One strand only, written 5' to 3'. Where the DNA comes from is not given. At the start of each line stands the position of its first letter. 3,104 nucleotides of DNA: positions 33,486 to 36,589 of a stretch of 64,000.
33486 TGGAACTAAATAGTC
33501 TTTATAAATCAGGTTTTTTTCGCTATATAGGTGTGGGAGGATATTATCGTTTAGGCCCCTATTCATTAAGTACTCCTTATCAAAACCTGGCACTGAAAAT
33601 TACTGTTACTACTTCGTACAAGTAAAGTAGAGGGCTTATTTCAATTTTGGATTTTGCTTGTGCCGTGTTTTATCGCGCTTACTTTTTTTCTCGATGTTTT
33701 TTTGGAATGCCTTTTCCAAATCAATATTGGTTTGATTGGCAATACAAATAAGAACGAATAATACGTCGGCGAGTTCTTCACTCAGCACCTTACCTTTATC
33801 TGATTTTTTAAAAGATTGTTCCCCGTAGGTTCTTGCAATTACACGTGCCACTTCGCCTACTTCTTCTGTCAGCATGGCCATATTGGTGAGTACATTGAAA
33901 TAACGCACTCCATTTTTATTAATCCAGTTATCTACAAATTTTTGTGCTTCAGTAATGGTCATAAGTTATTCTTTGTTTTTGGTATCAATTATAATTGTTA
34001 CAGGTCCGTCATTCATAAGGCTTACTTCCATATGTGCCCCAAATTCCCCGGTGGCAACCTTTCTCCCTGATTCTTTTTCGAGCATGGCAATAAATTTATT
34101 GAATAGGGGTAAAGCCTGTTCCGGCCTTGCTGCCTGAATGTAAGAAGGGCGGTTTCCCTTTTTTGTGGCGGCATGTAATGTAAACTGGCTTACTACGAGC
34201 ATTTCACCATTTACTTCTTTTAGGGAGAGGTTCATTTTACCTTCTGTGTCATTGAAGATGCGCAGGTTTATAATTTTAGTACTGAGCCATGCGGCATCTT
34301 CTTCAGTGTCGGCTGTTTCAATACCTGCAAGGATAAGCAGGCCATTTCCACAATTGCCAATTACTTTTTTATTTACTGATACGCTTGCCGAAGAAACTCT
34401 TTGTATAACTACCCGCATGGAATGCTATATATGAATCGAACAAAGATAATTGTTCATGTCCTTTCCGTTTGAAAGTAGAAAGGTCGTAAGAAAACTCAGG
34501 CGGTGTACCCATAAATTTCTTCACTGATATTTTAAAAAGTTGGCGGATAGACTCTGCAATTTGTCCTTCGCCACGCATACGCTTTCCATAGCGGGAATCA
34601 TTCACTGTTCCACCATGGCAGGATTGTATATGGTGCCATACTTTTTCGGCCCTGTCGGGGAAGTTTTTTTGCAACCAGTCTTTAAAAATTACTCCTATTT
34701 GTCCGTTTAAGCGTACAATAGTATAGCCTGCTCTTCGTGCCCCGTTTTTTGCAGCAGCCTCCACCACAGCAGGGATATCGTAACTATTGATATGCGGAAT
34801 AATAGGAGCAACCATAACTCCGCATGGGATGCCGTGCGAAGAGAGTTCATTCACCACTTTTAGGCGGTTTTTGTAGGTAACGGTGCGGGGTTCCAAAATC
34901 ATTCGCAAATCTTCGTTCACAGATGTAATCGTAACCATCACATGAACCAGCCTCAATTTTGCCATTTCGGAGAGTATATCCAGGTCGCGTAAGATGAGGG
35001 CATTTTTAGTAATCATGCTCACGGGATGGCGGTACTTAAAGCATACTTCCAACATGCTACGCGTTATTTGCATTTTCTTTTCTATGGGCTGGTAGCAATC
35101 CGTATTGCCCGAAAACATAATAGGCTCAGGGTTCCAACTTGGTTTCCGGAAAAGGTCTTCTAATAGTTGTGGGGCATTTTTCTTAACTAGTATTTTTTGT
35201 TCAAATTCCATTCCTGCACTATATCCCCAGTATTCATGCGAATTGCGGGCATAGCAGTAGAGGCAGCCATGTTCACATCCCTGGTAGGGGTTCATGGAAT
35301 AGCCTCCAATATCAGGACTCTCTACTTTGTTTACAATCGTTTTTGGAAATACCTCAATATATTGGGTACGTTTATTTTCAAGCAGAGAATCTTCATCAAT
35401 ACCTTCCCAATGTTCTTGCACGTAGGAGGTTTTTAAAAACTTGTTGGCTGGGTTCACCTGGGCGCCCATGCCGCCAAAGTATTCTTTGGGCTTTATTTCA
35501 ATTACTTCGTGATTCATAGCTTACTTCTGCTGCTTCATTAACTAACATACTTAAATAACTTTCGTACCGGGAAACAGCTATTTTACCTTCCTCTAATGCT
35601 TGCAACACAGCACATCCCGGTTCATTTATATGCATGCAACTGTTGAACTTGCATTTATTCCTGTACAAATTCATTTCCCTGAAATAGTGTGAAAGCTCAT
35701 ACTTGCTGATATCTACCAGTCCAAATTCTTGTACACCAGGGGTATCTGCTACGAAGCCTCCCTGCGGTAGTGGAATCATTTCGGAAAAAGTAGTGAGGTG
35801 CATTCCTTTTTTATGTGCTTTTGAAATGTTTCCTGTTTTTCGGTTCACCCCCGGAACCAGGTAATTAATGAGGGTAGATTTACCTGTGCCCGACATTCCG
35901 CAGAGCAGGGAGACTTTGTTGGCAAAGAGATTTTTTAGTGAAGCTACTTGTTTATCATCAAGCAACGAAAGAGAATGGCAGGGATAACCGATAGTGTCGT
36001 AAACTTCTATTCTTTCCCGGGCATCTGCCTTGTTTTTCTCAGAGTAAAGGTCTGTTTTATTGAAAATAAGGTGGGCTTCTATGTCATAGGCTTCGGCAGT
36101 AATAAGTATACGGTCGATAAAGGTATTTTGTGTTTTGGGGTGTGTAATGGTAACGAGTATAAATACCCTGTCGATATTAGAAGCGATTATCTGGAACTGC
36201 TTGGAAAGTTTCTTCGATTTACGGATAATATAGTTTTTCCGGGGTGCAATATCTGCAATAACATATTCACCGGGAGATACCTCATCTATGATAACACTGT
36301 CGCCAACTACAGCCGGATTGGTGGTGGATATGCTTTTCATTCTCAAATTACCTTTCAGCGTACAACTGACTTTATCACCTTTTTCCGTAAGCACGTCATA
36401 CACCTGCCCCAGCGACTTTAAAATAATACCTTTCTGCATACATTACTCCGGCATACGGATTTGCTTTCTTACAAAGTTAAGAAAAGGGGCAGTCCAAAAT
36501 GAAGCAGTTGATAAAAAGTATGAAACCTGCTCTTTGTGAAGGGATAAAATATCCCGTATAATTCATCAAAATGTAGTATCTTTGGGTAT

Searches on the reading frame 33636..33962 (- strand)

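Call 44: search_protein_families(library=pfam, proteins=[window:33636-33962:-], max_evalue=0.0001)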
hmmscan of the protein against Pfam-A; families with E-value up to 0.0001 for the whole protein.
window:33636-33962:- (108 aa): 1 family
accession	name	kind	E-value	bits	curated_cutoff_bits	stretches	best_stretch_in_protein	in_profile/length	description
PF03819.22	MazG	-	3.3e-17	62.9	22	1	23-100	2-73/74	MazG nucleotide pyrophosphohydrolase domain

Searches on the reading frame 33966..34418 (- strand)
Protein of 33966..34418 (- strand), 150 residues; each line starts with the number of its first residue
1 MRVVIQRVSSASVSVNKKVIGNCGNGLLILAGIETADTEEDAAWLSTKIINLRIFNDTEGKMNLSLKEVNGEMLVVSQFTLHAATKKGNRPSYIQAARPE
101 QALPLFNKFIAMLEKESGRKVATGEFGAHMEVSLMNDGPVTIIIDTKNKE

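Call 44: search_protein_families(library=pfam, proteins=[window:33966-34418:-], max_evalue=0.0001)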
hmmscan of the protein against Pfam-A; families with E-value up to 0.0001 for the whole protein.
window:33966-34418:- (150 aa): 1 family
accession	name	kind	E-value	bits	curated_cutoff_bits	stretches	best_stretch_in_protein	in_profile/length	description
PF02580.21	Tyr_Deacylase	-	2.3e-61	206.7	25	1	2-145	1-144/144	D-Tyr-tRNA(Tyr) deacylase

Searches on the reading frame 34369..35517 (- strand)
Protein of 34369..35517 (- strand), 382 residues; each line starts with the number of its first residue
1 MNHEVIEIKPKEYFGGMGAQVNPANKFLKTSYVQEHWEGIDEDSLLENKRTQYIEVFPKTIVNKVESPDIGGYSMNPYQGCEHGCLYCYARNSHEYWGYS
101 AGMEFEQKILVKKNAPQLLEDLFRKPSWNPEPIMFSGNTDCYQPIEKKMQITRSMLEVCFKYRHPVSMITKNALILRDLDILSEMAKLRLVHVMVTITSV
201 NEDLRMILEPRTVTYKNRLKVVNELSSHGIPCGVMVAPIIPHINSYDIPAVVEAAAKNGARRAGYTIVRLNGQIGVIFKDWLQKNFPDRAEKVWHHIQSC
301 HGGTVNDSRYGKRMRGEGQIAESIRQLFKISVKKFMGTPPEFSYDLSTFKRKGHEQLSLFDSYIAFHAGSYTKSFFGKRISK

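Call 44: search_protein_families(library=pfam, proteins=[window:34369-35517:-], max_evalue=0.0001)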
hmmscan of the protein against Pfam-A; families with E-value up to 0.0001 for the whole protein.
window:34369-35517:- (382 aa): 2 families
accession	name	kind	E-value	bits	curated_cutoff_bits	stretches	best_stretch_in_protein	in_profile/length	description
PF04055.27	Radical_SAM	-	4e-16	60.1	29.5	1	75-252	1-163/166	Radical SAM superfamily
PF08902.16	DUF1848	-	6.8e-05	23.3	30.5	0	65-90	242-262/262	Domain of unknown function (DUF1848)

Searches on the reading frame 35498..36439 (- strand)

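Call 44: search_protein_families(library=pfam, proteins=[window:35498-36439:-], max_evalue=0.0001)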
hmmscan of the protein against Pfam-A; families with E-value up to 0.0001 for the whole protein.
window:35498-36439:- (313 aa): 3 families
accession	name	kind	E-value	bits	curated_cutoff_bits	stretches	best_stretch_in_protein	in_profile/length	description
PF03193.22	RsgA_GTPase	-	3.5e-52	177.2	30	1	64-241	1-173/174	RsgA GTPase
PF16745.11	RsgA_N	-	1.4e-08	34.8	27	1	3-56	1-49/54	RsgA N-terminal domain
PF01926.29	MMR_HSR1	-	3.5e-05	24.3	21.9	0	179-237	4-58/113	50S ribosome-binding GTPase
